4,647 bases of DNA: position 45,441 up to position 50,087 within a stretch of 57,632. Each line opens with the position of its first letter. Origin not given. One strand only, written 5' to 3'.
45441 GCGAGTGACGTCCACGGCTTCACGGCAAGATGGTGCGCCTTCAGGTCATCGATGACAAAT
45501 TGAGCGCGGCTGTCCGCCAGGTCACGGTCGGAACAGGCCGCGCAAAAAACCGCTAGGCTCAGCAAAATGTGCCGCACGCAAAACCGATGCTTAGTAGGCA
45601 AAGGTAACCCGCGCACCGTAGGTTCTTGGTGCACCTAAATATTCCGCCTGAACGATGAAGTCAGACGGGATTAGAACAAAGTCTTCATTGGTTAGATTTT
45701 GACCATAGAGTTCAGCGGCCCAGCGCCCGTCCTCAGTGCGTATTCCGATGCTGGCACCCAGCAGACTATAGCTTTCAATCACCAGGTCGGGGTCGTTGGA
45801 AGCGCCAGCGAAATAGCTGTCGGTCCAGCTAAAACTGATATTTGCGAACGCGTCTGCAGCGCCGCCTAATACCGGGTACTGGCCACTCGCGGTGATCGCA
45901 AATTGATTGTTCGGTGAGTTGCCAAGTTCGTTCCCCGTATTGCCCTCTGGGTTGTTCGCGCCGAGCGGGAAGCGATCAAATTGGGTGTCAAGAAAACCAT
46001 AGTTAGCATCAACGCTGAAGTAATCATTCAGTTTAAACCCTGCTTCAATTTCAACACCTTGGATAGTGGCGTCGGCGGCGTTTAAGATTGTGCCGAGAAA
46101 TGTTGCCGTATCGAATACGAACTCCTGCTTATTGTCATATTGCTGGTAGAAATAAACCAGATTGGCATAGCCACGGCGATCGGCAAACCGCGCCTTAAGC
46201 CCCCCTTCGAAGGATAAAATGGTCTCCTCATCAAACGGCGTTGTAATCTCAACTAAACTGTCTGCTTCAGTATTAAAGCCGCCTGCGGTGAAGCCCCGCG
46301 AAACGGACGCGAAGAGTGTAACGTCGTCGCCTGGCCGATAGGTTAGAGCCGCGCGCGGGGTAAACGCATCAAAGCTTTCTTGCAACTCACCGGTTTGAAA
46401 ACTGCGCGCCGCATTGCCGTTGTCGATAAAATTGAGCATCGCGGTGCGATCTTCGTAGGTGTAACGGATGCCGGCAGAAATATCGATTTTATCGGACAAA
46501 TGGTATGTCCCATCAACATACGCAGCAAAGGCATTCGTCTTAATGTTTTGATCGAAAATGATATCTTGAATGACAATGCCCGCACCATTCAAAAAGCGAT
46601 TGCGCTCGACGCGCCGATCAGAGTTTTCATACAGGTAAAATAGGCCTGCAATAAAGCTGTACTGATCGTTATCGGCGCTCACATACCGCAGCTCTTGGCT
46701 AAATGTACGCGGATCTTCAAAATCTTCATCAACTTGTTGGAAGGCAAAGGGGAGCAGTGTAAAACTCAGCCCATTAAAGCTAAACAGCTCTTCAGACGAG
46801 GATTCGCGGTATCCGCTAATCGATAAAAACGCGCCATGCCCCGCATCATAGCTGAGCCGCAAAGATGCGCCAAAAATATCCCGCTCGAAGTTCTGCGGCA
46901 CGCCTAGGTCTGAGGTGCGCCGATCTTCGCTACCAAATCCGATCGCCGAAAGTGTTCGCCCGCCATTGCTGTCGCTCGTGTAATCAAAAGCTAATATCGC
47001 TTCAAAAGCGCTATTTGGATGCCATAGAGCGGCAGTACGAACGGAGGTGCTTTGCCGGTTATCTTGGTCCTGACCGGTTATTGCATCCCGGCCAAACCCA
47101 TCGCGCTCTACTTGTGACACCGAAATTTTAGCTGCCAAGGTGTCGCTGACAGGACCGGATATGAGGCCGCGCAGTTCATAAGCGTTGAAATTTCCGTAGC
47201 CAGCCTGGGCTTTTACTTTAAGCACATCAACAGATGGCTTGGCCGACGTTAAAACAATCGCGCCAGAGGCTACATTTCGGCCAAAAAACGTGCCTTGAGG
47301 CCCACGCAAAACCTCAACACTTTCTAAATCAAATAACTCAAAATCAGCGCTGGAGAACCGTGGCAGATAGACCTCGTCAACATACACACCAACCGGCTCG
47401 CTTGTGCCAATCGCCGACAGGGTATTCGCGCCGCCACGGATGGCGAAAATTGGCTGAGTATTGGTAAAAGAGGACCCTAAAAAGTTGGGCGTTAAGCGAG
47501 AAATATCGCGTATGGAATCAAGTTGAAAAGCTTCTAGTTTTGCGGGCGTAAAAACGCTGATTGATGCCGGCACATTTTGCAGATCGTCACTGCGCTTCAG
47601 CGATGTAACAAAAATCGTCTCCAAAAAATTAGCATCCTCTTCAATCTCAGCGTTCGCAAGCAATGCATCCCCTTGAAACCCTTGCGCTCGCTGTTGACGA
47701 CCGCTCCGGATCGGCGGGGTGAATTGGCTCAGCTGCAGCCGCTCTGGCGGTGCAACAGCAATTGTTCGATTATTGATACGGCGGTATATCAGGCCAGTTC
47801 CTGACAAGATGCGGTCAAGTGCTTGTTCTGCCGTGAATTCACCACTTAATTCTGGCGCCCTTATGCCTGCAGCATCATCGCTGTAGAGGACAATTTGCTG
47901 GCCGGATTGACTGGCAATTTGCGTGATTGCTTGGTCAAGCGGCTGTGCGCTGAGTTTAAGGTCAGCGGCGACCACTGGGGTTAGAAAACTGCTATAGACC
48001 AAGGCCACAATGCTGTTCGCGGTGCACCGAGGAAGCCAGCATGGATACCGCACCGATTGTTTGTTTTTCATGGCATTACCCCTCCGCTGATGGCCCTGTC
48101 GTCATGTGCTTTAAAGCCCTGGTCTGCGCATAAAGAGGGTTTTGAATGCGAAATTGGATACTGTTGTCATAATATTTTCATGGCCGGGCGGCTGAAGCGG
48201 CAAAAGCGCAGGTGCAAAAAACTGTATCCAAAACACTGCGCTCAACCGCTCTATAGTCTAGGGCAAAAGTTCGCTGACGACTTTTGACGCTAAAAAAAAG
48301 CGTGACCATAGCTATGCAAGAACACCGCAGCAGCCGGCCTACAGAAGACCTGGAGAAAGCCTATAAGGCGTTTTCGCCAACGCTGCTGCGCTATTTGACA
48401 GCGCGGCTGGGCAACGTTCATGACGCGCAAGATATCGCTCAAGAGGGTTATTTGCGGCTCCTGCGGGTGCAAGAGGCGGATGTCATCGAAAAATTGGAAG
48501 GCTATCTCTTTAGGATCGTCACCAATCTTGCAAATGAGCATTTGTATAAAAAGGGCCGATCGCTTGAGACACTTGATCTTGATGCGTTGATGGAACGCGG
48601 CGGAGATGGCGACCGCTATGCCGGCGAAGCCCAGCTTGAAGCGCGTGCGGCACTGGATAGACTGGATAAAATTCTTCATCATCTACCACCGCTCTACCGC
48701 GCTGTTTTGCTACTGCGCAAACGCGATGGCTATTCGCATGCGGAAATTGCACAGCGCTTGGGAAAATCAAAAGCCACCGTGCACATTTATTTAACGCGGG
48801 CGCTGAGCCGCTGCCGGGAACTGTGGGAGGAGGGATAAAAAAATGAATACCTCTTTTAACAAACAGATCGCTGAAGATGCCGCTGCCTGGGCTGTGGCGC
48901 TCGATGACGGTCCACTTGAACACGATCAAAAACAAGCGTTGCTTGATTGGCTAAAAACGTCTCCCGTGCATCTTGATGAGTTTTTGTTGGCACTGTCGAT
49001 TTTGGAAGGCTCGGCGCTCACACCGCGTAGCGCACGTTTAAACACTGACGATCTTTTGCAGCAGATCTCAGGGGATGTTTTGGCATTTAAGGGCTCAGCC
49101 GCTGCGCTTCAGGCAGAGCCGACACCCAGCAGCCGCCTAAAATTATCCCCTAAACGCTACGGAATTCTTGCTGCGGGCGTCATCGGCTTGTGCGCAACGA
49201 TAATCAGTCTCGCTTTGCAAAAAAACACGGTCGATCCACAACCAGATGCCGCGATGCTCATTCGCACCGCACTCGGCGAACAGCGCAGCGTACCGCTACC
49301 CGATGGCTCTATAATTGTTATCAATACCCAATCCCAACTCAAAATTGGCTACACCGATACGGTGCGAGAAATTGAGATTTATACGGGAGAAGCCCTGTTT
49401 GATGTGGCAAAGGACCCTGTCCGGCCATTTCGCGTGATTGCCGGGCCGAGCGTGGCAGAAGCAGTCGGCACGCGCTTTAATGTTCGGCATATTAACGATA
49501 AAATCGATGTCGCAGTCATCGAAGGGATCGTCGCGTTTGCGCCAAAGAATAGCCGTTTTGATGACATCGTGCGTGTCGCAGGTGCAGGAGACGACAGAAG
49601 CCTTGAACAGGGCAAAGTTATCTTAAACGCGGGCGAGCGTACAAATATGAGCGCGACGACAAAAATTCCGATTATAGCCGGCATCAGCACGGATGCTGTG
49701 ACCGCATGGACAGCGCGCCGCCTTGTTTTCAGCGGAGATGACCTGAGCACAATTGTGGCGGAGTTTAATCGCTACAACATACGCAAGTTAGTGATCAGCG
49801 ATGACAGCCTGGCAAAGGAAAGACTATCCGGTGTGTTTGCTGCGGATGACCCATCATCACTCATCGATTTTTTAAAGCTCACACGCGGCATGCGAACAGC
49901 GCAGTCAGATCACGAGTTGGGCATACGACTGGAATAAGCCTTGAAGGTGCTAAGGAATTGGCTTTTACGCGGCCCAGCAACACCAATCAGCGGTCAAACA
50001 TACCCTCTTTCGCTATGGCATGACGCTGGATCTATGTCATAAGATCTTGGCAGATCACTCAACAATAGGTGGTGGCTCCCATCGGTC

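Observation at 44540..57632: Has-like layout: ECF sigma, anti-sigma and TonB transducer beside a T1SS and its giant secreted phosphoesterase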

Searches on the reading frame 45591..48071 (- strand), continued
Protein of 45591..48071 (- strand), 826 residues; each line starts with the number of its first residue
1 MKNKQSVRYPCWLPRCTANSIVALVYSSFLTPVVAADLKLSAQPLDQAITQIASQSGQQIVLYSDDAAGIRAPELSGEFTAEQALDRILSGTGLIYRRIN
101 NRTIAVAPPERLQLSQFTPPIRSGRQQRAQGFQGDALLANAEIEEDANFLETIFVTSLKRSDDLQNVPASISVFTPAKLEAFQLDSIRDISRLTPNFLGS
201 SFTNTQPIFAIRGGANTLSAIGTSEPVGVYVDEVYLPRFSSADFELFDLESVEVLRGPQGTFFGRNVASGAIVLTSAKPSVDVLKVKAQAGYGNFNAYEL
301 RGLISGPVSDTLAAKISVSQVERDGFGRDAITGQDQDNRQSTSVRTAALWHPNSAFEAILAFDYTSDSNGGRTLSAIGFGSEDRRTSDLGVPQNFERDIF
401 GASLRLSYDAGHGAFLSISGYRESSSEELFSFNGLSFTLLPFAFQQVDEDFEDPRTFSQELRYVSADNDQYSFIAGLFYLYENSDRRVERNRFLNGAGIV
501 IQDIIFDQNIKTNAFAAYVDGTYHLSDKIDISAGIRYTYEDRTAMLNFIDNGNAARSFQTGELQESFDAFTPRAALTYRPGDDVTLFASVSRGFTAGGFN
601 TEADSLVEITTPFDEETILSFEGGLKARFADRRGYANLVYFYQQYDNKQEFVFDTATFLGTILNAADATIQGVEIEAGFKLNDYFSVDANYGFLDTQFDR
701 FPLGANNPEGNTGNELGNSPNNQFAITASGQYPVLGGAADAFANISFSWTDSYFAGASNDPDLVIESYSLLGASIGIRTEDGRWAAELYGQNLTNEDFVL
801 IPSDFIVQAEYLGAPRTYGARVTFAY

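Call 87: search_protein_families(library=pfam, proteins=[L007:14819-15925:+, L007:16308-16901:+, L007:7297-7932:-, L007:6211-7068:-, L007:5302-6192:+, L007:264-3101:+, L007:3350-3937:-, L007:4538-5104:+], max_evalue=0.001)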
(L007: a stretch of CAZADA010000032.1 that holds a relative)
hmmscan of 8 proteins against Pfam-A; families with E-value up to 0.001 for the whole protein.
L007:14819-15925:+ (368 aa): 1 family
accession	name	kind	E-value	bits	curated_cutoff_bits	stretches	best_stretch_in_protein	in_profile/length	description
PF01734.28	Patatin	-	6.5e-25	88.9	27.7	1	15-210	3-189/191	Patatin-like phospholipase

L007:16308-16901:+ (197 aa): 3 families
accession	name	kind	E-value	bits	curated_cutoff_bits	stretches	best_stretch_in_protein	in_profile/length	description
PF08281.18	Sigma70_r4_2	-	1.1e-16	60.7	25.7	1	133-184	3-54/54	Sigma-70, region 4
PF04542.20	Sigma70_r2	-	2.4e-16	59.7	24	1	24-90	1-69/71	Sigma-70 region 2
PF04545.22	Sigma70_r4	-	1.7e-13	50.3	24.1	1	138-186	2-50/50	Sigma-70, region 4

L007:7297-7932:- (211 aa): 0 families

L007:6211-7068:- (285 aa): 0 families

L007:5302-6192:+ (296 aa): 3 families
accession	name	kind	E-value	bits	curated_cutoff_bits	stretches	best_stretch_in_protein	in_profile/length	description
PF04542.20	Sigma70_r2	-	4.9e-21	74.8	24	1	52-118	3-69/71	Sigma-70 region 2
PF04545.22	Sigma70_r4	-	6.9e-15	54.7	24.1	1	227-277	1-49/50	Sigma-70, region 4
PF04539.22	Sigma70_r3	-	3.9e-05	24.1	25.3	0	157-209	24-76/78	Sigma-70 region 3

L007:264-3101:+ (945 aa): 2 families
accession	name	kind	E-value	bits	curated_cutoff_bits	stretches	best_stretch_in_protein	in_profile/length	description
PF22527.2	DEXQc_Suv3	-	2.8e-29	102.1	27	1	44-173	18-144/154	DEXQ-box helicase domain of Suv3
PF00271.37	Helicase_C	-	1.1e-10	42.2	23.5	1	200-299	18-109/110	Helicase conserved C-terminal domain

L007:3350-3937:- (195 aa): 0 families

L007:4538-5104:+ (188 aa): 2 families
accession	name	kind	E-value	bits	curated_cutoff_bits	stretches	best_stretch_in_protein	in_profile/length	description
PF21095.3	CarD_C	-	8.5e-25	87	23.1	1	97-181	2-86/87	CarD, C-terminal domain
PF02559.22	CarD_TRCF_RID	-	1.8e-14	54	23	1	30-88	1-56/57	CarD-like/TRCF RID domain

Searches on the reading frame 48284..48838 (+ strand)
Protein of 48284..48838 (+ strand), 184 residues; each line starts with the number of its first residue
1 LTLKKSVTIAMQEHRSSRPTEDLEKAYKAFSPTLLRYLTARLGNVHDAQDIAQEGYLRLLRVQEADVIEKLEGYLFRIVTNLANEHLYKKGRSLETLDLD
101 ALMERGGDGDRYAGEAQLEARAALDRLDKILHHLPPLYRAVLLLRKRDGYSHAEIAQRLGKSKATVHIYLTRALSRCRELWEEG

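Call 3: search_protein_families(library=pfam, proteins=[window:48284-48838:+], max_evalue=0.01)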
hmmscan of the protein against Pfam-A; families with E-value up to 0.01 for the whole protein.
window:48284-48838:+ (184 aa): 13 families
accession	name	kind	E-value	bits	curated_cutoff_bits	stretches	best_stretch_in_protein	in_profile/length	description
PF08281.18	Sigma70_r4_2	-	2.3e-17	62.8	25.7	1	125-177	2-54/54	Sigma-70, region 4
PF04542.20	Sigma70_r2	-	6e-11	42.4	24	1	27-92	2-70/71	Sigma-70 region 2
PF04545.22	Sigma70_r4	-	1.9e-10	40.6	24.1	1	131-179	2-50/50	Sigma-70, region 4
PF07638.17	Sigma70_ECF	-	1.7e-05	25.2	21.1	1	45-171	44-173/185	ECF sigma factor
PF13384.12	HTH_23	-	2.2e-05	24.6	24.6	1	139-172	7-40/50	Homeodomain-like domain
PF13936.12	HTH_38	-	0.0001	22.4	27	1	144-167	15-38/44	Helix-turn-helix domain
PF06056.18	Terminase_5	-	0.00033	21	20.3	1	148-172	12-36/58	Putative ATPase subunit of terminase (gpP-like)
PF13412.12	HTH_24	-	0.00042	20.3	21.9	1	143-172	11-40/48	Winged helix-turn-helix DNA-binding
PF09339.16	HTH_IclR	-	0.00069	19.8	22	1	144-171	13-40/52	IclR helix-turn-helix domain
PF13551.12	HTH_29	-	0.0052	17.3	28.1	0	141-172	3-35/64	Winged helix-turn helix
PF13560.12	HTH_31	-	0.0053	17.5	27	1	144-176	9-41/64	Helix-turn-helix domain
PF00196.25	GerE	-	0.0058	16.7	23.5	0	148-175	16-43/57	Bacterial regulatory proteins, luxR family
PF24969.1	LRR_15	-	0.0082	15.5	24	1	63-167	234-334/408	Leucine-rich repeat domain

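Call 6: search_protein_families(library=ncbifam, proteins=[window:48284-48838:+], max_evalue=0.001)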
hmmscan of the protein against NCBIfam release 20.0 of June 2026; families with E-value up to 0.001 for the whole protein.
window:48284-48838:+ (184 aa): 77 families (the best 25 are shown)
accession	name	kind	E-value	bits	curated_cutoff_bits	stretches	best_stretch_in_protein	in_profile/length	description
NF009179.0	PRK12527.1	equivalog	2.3e-28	99.3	162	1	33-179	7-151/159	RNA polymerase sigma factor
TIGR02937.1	sigma70-ECF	superfamily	2.4e-22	79.3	42.9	1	22-179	2-163/165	sigma-70 family RNA polymerase sigma factor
NF058625.1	sigma_PG0214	equivalog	1.5e-19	70.4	130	1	25-179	8-159/170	GFO_1088 family ECF-type sigma factor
TIGR02985.1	Sig70_bacteroi1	subfamily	1.5e-18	67.5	126.4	1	24-179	4-160/162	RNA polymerase sigma-70 factor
NF009180.0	PRK12528.1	subfamily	1.5e-17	64.1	184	1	20-177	7-161/165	RNA polymerase sigma factor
NF040705.1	sigma_mbnA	exception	1.8e-17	63.9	350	1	41-175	19-152/272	methanobactin precursor domain-containing sigma factor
TIGR02983.1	SigE-fam_strep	subfamily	2.3e-17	63.3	141.55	1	19-183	4-160/162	SigE family RNA polymerase sigma factor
TIGR02950.1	SigM_subfam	subfamily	6.4e-16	58.6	147.95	1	23-179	2-156/159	RNA polymerase sigma factor, SigM family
NF007232.0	PRK09651.1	subfamily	1.3e-15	57.9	185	1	12-177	2-164/173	RNA polymerase sigma factor FecI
NF007229.0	PRK09647.1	equivalog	1.8e-15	56.9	265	1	40-179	62-200/220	RNA polymerase sigma factor SigE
NF009166.1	PRK12513.1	equivalog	7.8e-15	55.1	206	1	27-180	28-185/193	RNA polymerase sigma factor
TIGR02989.1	Sig-70_gvs1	subfamily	1.2e-14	54.5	124.55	1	27-176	7-153/158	RNA polymerase sigma-70 factor, Rhodopirellula/Verrucomicrobium family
NF009175.0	PRK12523.1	equivalog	1.3e-14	54.6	271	1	24-177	13-163/172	RNA polymerase sigma factor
TIGR02957.1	SigX4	subfamily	1.9e-14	53.5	323.25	1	26-176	2-151/281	RNA polymerase sigma-70 factor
TIGR02952.1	Sig70_famx2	equivalog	5e-14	52.6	206.45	1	20-177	10-166/170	ECF subfamily RNA polymerase sigma factor, BldN family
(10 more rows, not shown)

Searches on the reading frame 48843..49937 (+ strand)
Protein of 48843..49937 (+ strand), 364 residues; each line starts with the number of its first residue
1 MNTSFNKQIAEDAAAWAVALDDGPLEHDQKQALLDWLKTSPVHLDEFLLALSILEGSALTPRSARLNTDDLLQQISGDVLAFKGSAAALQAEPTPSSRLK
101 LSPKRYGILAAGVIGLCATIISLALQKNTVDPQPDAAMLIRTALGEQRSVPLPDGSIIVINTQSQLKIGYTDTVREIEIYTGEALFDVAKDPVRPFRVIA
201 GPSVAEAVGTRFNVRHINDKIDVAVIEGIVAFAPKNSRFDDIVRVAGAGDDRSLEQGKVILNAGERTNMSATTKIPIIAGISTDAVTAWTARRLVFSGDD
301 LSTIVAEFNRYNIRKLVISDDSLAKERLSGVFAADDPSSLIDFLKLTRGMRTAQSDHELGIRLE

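Call 3: search_protein_families(library=pfam, proteins=[window:48843-49937:+], max_evalue=0.01)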
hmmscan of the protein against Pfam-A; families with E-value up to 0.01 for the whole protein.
window:48843-49937:+ (364 aa): 3 families
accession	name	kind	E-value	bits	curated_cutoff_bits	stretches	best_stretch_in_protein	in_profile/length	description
PF04773.18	FecR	-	3.1e-21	76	24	1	140-230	3-96/97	FecR protein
PF16220.10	DUF4880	-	8.2e-06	26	25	1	12-47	2-37/43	Domain of unknown function (DUF4880)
PF16344.10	FecR_C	-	0.0025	18.2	24.4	1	293-351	1-60/70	FecR, C-terminal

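Call 6: search_protein_families(library=ncbifam, proteins=[window:48843-49937:+], max_evalue=0.001)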
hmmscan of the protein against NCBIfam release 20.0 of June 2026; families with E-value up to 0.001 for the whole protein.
window:48843-49937:+ (364 aa): 1 family
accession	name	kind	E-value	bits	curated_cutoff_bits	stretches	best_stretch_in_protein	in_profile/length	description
NF007296.1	PRK09774.1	equivalog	2.1e-20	73.1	385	1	140-347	107-295/313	ferric citrate uptake sigma factor regulator FecR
